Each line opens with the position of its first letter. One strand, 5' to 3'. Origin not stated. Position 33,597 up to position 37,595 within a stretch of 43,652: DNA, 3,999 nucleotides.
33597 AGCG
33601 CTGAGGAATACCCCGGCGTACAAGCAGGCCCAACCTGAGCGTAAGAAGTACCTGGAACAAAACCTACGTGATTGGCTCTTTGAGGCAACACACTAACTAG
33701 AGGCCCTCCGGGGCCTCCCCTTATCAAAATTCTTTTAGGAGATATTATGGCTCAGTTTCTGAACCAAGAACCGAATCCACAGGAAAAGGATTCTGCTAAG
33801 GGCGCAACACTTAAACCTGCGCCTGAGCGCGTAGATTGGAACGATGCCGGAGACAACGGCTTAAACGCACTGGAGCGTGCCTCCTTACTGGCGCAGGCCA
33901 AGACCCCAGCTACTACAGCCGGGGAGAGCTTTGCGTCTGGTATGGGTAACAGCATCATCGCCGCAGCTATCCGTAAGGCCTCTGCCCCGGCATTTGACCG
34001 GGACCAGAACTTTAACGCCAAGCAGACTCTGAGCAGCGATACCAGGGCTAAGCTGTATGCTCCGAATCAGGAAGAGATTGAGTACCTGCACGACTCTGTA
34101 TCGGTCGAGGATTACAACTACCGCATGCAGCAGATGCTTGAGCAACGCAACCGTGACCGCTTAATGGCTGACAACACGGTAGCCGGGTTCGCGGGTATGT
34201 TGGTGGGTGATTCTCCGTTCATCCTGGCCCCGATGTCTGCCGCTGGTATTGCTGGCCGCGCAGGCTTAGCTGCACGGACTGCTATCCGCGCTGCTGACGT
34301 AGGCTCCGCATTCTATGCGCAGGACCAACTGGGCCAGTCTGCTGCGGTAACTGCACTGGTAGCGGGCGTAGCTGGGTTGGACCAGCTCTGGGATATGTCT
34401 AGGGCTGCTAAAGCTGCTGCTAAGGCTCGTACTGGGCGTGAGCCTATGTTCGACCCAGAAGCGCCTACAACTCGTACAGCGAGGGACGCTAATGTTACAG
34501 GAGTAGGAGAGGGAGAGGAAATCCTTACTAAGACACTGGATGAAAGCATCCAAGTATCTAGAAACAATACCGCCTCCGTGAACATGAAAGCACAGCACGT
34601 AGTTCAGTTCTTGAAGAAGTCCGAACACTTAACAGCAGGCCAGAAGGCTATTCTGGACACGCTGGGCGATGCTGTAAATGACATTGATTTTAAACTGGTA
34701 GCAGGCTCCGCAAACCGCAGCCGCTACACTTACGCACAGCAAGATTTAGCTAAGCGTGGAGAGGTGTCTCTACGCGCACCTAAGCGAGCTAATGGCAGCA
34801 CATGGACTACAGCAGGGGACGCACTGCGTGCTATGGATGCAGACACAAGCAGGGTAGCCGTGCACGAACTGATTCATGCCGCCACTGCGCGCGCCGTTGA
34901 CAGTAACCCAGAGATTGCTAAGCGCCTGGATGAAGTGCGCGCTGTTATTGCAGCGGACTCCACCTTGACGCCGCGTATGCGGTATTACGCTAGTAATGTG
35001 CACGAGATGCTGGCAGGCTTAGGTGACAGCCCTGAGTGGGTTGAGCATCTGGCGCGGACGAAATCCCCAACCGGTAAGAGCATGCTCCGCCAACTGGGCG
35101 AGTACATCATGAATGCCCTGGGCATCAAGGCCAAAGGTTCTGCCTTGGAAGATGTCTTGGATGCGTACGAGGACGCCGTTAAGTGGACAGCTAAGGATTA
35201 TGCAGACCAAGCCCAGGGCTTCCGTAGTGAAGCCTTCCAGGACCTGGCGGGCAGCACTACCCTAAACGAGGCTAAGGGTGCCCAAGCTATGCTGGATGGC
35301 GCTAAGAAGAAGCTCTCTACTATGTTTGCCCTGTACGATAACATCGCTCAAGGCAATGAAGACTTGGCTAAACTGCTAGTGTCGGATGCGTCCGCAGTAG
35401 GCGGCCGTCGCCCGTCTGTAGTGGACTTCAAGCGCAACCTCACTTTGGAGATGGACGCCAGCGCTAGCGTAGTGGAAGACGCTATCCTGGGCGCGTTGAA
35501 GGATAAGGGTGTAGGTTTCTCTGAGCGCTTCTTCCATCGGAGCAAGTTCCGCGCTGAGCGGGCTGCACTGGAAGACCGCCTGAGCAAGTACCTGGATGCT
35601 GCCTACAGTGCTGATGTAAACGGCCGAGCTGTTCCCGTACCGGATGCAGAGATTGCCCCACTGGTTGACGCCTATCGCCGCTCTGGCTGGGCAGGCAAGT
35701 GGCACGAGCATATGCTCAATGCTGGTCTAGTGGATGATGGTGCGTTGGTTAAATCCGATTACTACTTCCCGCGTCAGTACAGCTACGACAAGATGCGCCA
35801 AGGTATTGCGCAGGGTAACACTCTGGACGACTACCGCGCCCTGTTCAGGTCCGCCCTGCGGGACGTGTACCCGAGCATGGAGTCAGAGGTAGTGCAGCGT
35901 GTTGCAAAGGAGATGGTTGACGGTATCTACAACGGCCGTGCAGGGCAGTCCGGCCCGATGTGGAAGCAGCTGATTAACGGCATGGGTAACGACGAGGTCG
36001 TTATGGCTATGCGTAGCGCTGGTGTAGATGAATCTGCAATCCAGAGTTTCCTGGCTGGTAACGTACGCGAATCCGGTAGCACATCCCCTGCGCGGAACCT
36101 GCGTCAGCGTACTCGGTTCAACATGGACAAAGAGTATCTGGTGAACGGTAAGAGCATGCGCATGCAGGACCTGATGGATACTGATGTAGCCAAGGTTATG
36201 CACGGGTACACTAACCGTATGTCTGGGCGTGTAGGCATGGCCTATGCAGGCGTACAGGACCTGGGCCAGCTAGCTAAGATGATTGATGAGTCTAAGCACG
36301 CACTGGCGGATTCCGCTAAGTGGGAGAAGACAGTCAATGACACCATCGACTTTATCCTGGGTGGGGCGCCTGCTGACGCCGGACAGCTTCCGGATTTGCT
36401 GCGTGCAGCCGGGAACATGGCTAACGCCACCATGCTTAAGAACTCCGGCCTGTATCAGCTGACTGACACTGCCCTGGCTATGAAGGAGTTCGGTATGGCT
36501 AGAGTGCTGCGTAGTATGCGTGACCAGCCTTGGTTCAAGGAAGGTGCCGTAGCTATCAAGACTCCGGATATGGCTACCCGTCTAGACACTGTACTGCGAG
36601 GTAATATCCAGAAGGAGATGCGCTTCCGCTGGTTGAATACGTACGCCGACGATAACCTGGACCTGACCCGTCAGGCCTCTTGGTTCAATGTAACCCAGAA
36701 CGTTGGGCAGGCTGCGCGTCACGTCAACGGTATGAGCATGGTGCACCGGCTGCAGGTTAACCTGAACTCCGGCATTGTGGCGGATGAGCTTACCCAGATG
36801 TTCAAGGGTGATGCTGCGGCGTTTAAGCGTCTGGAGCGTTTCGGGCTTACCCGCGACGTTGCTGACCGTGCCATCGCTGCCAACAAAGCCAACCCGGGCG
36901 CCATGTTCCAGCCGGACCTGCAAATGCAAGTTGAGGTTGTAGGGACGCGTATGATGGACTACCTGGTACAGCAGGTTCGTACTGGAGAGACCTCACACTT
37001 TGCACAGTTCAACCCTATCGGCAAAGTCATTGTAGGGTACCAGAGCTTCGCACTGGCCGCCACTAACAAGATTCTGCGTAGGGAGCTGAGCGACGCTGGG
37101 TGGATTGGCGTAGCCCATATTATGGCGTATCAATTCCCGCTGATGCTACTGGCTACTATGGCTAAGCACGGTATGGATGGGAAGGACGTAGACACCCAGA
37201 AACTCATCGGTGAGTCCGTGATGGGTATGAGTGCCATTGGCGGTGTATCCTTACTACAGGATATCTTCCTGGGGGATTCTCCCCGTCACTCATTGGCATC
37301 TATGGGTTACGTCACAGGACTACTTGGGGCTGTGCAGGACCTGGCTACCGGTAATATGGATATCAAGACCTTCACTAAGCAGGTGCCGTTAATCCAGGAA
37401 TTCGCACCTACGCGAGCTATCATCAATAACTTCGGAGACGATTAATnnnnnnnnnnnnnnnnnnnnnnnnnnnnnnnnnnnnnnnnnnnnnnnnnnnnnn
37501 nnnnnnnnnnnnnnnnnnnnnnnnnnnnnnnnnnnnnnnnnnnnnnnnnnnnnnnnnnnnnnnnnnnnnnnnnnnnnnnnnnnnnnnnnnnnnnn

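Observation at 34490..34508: Motif copy lies inside the gp16-like internal virion protein gene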

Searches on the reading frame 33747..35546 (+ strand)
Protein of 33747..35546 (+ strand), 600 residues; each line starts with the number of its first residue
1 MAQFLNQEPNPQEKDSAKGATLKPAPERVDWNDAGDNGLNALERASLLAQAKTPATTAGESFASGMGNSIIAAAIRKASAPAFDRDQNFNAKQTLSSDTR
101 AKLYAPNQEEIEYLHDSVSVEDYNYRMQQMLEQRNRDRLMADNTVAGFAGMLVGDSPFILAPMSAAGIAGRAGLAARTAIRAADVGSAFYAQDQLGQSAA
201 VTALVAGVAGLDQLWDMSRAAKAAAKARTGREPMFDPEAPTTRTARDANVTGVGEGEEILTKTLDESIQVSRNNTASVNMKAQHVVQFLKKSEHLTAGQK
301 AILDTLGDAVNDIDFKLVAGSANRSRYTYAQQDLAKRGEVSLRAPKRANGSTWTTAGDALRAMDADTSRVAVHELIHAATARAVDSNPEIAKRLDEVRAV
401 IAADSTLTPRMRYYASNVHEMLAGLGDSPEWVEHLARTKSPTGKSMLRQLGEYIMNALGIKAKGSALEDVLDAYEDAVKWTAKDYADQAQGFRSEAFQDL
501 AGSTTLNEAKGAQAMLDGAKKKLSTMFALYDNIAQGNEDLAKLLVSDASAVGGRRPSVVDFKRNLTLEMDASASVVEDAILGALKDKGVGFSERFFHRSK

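Call 23: find_related_loci(query=window:33747-35546:+, collection=viral_contigs, flank=300)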
Query window:33747-35546:+ (600 aa) in viral_contigs; peptide patterns used: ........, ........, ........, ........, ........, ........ (x = any residue, [..] = any of these).
64 stretches matched a pattern; 59 encode a relative of the query (tblastn E <= 1e-3); 54 distinct loci.
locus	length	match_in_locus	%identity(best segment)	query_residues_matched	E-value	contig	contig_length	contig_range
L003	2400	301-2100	100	1-600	0e+0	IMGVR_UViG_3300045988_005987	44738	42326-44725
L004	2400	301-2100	99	1-600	0e+0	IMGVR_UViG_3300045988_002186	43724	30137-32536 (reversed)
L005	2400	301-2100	98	1-600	0e+0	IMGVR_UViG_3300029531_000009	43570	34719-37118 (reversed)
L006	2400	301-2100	98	1-600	0e+0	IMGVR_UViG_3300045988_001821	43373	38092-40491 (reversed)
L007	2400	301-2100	98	1-600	0e+0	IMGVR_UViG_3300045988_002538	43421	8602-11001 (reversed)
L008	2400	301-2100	97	1-600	0e+0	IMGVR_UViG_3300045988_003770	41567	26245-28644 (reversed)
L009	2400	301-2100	98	1-600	0e+0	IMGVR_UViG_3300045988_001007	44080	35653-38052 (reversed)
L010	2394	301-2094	97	1-598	0e+0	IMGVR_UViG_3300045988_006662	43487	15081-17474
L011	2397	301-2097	97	1-599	0e+0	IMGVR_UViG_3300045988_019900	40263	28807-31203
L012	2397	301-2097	97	1-599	0e+0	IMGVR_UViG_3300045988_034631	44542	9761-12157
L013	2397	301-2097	97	1-599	0e+0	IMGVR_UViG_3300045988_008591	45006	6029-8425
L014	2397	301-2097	96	1-599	0e+0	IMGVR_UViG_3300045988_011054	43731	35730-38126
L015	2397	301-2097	96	1-599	0e+0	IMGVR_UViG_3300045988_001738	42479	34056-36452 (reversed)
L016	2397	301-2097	96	1-599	0e+0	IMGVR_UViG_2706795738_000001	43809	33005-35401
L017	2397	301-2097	97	1-599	0e+0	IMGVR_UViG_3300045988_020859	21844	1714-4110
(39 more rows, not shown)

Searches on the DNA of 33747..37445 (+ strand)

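Call 6: search_dna_similar(query=window:33747-37445:+, collection=phages, mode=near, max_rows=30)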
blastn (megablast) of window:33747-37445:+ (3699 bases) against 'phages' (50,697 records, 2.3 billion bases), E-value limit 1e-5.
Records with a match: 257; places in all: 257; records where one place covers at least 80% of the query: 231.
Best place of each record, by identity: 95-99% 2; 90-95% 149; 80-90% 69; 60-80% 37.
By first word of the organism name: Klebsiella 234; Escherichia 12; Acinetobacter 2; Shigella 2; Listeria 2; Drulisvirus 1; Cronobacter 1; Enterobacter 1; Salmonella 1; Phage 1.
By host as written in the record: Klebsiella pneumoniae 143; - 21; Klebsiella pneumoniae OMCS-22-1557 6; Klebsiella pneumoniae 1210 6; Klebsiella pneumoniae ATCC 700603 5; Escherichia coli 5; Klebsiella sp. 4; Klebsiella sp. RSUH15 3; and 55 more.
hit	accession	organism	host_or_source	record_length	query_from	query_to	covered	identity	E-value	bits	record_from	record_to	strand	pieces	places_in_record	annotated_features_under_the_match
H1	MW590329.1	Klebsiella phage Kp_Pokalde_001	Klebsiella pneumoniae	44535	1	3699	100%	95.3%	0e+0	5873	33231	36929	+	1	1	putative internal core protein | ribosome_binding_site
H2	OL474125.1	Klebsiella phage BUCT86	Klebsiella sp.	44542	1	3699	100%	94.6%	0e+0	5734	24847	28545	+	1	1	putative internal core protein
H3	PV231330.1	Klebsiella phage KX1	Klebsiella pneumoniae ATCC 700603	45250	1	3698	100%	94.3%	0e+0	5666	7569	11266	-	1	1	KX1_11: hypothetical protein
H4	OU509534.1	Klebsiella pneumoniae phage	not known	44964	1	3699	100%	94.3%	0e+0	5657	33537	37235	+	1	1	record has no annotation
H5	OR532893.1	Klebsiella phage RCIP0099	Klebsiella pneumoniae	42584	1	3699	100%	94.2%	0e+0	5646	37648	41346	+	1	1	hypothetical protein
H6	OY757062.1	Klebsiella phage vB_Ko_K66PH128C1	-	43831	1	3699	100%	93.9%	0e+0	5579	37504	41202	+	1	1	internal virion protein with endolysin domain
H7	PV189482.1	Klebsiella phage KpnBHU6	Klebsiella pneumoniae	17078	1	3699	100%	93.8%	0e+0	5552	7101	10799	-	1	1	record has no annotation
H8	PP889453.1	Klebsiella phage phi1_066009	Klebsiella pneumoniae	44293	1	3699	100%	93.7%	0e+0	5541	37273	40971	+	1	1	internal virion protein with endolysin domain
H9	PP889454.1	Klebsiella phage phi1_066010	Klebsiella pneumoniae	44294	1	3699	100%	93.7%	0e+0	5541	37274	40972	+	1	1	internal virion protein with endolysin domain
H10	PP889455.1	Klebsiella phage phi1_066011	Klebsiella pneumoniae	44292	1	3699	100%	93.7%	0e+0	5541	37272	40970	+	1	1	internal virion protein with endolysin domain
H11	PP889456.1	Klebsiella phage phi1_066012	Klebsiella pneumoniae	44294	1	3699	100%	93.7%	0e+0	5541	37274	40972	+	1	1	internal virion protein with endolysin domain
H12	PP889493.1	Klebsiella phage phi1_146044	Klebsiella pneumoniae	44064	1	3699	100%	93.7%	0e+0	5541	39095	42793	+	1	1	internal virion protein with endolysin domain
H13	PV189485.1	Klebsiella phage 128-44573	Klebsiella pneumoniae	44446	1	3699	100%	93.6%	0e+0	5524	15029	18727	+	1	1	record has no annotation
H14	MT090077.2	Klebsiella phage CX1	Klebsiella pneumoniae A106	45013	1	3699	100%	93.6%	0e+0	5518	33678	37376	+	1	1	DNA ejectosome component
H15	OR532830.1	Klebsiella phage RCIP0036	Klebsiella pneumoniae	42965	1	3699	100%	93.6%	0e+0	5518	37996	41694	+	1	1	hypothetical protein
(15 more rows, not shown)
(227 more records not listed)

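Call 16: search_dna_similar(query=window:33747-37445:+, collection=phages, mode=near, max_rows=60, rows=spread)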
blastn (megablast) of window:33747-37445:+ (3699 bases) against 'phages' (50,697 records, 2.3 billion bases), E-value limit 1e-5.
Records with a match: 257; places in all: 257; records where one place covers at least 80% of the query: 231.
Best place of each record, by identity: 95-99% 2; 90-95% 149; 80-90% 69; 60-80% 37.
By first word of the organism name: Klebsiella 234; Escherichia 12; Acinetobacter 2; Shigella 2; Listeria 2; Drulisvirus 1; Cronobacter 1; Enterobacter 1; Salmonella 1; Phage 1.
By host as written in the record: Klebsiella pneumoniae 143; - 21; Klebsiella pneumoniae OMCS-22-1557 6; Klebsiella pneumoniae 1210 6; Klebsiella pneumoniae ATCC 700603 5; Escherichia coli 5; Klebsiella sp. 4; Klebsiella sp. RSUH15 3; and 55 more.
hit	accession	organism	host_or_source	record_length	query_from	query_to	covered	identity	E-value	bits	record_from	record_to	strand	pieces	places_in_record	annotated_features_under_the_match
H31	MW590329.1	Klebsiella phage Kp_Pokalde_001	Klebsiella pneumoniae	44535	1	3699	100%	95.3%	0e+0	5873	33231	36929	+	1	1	putative internal core protein | ribosome_binding_site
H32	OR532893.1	Klebsiella phage RCIP0099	Klebsiella pneumoniae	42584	1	3699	100%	94.2%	0e+0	5646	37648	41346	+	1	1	hypothetical protein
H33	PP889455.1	Klebsiella phage phi1_066011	Klebsiella pneumoniae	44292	1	3699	100%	93.7%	0e+0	5541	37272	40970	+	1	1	internal virion protein with endolysin domain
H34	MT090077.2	Klebsiella phage CX1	Klebsiella pneumoniae A106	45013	1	3699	100%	93.6%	0e+0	5518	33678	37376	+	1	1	DNA ejectosome component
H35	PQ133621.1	Klebsiella phage P7285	Klebsiella pneumoniae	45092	1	3699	100%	93.5%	0e+0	5496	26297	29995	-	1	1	hypothetical protein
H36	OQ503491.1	Acinetobacter phage vB_AbaA_LLY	Acinetobacter baumannii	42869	1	3699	100%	93.3%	0e+0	5469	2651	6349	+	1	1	peptidoglycan lytic exotransglycosylase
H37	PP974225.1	Klebsiella phage vB_KpP_AttikonH1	Klebsiella pneumoniae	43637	1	3699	100%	93.2%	0e+0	5446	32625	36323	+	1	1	internal virion protein with endolysin domain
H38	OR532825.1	Klebsiella phage RCIP0031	Klebsiella pneumoniae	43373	1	3699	100%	93.1%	0e+0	5419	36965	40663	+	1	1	hypothetical protein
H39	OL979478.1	Klebsiella phage Kpn BHU1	Klebsiella pneumoniae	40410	1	3699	100%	92.9%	0e+0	5385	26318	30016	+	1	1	putative single-stranded DNA binding protein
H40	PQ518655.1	Klebsiella phage Kpn_BHU4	Klebsiella sp.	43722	1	3699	100%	92.9%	0e+0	5385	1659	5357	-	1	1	record has no annotation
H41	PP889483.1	Klebsiella phage phi1_146033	Klebsiella pneumoniae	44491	1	3699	100%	92.9%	0e+0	5380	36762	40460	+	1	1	internal virion protein with endolysin domain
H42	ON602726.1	Klebsiella phage VLCpiA1q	Klebsiella pneumoniae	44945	1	3699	100%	92.9%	0e+0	5369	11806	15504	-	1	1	internal virion protein with endolysin domain protein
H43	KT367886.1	Klebsiella phage Kp2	Klebsiella pneumoniae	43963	1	3699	100%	92.8%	0e+0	5358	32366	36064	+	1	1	methyl-accepting chemotaxis protein I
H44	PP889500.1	Klebsiella phage phi1_146051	Klebsiella pneumoniae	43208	1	3699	100%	92.8%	0e+0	5352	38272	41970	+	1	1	internal virion protein with endolysin domain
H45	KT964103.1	Klebsiella phage KpV41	Klebsiella pneumoniae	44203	1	3699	100%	92.7%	0e+0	5341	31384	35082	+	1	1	putative internal core protein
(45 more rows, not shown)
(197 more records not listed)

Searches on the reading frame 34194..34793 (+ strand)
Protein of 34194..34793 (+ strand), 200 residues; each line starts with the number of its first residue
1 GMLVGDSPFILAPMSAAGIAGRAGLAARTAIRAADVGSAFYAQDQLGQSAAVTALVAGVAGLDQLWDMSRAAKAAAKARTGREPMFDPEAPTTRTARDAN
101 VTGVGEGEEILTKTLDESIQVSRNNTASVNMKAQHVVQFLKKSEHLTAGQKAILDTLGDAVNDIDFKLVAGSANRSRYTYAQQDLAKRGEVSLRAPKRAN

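Call 49: search_dna_similar(query=window:34194-34793:+, collection=phages, mode=protein, rows=spread, max_rows=60, max_evalue=0.001)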
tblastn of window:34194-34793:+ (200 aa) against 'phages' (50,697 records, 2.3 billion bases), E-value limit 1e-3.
Records with a match: 318; places in all: 319; records where one place covers at least 80% of the query: 317.
Best place of each record, by identity: >=99% 25; 95-99% 117; 90-95% 7; 80-90% 79; 60-80% 21; <60% 69.
By first word of the organism name: Klebsiella 234; Vibrio 43; Escherichia 14; Proteus 8; Enterobacter 5; Shigella 4; Acinetobacter 2; Salmonella 2; Providencia 2; Drulisvirus 1; and 3 more.
By host as written in the record: Klebsiella pneumoniae 143; - 22; Vibrio parahaemolyticus 18; Klebsiella pneumoniae 1210 6; Klebsiella pneumoniae OMCS-22-1557 6; Escherichia coli 6; Klebsiella pneumoniae ATCC 700603 5; Vibrio parahaemolyticus M2413 5; and 83 more.
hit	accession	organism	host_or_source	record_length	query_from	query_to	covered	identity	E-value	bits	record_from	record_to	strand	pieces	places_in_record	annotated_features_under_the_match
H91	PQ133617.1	Klebsiella phage P6a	Klebsiella pneumoniae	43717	1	200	100%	100.0%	3e-99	319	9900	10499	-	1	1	hypothetical protein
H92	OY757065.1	Klebsiella phage vB_Kpn_K40PH129C1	-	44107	1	200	100%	100.0%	5e-99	319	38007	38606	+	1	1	internal virion protein with endolysin domain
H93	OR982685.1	Klebsiella phage KP-PHA-Meh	Klebsiella pneumoniae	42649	1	200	100%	99.5%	4e-98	316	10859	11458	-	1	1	methyl accepting chemotaxis protein I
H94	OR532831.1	Klebsiella phage RCIP0037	Klebsiella pneumoniae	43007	1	200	100%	99.0%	3e-98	317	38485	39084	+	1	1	hypothetical protein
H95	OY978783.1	Klebsiella phage vB_Kpn_K51PH129C1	-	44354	1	200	100%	99.0%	4e-98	316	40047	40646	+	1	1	internal virion protein with endolysin domain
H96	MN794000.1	Klebsiella phage VLC1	Klebsiella pneumoniae 1210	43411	1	200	100%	98.5%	3e-98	317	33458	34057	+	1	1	internal core protein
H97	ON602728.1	Klebsiella phage VLCpiA1n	Klebsiella pneumoniae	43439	1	200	100%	98.5%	3e-98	317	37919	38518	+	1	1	internal virion protein with endolysin domain protein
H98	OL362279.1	Klebsiella phage 6995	Klebsiella pneumoniae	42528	1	200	100%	98.5%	4e-98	316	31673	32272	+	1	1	peptidoglycan lytic exotransglycosylase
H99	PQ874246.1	Klebsiella phage vB_KpnP_IME323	Klebsiella pneumoniae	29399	1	200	100%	98.5%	8e-98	315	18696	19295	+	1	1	methyl-accepting chemotaxis protein I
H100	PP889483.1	Klebsiella phage phi1_146033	Klebsiella pneumoniae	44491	1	200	100%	98.5%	1e-97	315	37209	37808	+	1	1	internal virion protein with endolysin domain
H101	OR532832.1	Klebsiella phage RCIP0038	Klebsiella pneumoniae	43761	1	200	100%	98.5%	4e-97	313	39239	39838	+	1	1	hypothetical protein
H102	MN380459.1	Klebsiella phage vB_KpnP_fHeKpn01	Klebsiella pneumoniae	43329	1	200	100%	98.0%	6e-98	316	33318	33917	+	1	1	putative internal core protein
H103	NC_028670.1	Klebsiella phage KpV41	Klebsiella pneumoniae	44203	1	200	100%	98.0%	1e-97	315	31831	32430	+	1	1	internal virion protein with endolysin domain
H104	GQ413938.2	Klebsiella phage KP34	Klebsiella pneumoniae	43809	1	200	100%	98.0%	3e-97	314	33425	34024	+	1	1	48: putative internal core protein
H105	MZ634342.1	Klebsiella phage PWKp7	Klebsiella pneumoniae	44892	1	200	100%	98.0%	9e-97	312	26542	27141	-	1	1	putative internal core protein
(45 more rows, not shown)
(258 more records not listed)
